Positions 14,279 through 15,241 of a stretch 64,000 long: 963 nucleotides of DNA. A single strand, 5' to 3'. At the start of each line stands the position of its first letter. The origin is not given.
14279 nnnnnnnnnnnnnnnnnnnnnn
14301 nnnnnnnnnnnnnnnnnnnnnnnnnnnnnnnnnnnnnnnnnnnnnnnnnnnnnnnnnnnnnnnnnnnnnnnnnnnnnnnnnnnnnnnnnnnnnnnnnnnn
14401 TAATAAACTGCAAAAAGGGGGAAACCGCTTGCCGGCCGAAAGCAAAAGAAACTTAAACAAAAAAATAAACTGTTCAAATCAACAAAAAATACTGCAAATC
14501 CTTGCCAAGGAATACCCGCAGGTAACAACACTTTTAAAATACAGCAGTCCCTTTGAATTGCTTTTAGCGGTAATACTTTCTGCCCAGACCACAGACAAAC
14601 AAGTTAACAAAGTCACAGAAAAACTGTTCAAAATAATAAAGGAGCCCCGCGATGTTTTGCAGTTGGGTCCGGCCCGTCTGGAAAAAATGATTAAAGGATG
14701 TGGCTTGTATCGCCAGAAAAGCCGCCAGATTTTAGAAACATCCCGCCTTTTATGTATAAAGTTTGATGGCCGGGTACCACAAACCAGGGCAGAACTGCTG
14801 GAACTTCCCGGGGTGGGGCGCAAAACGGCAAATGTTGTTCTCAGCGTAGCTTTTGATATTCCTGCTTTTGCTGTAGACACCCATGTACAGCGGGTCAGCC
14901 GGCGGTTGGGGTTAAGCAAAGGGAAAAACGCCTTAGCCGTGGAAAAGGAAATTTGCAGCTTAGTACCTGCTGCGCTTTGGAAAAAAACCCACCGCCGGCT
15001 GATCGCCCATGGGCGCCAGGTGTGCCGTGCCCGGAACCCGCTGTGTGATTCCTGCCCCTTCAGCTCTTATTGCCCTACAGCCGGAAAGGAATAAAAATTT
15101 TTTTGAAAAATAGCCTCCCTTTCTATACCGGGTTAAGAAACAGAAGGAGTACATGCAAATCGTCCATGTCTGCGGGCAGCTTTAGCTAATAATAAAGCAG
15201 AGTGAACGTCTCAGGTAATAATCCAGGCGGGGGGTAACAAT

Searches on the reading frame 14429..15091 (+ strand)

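Call 18: search_protein_families(library=pfam, proteins=[window:14429-15091:+])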
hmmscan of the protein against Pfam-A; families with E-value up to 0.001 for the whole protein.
window:14429-15091:+ (221 aa): 3 families
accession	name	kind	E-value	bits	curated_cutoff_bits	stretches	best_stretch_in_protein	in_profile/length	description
PF00730.31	HhH-GPD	-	6.2e-24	84.9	26.2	1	47-179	2-106/108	HhH-GPD superfamily base excision DNA repair protein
PF00633.29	HHH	-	1.8e-09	37.4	24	1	111-139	1-29/30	Helix-hairpin-helix motif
PF10576.14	EndIII_4Fe-2S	-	4.4e-05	24.1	20.5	1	199-215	1-17/17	Iron-sulfur binding domain of endonuclease III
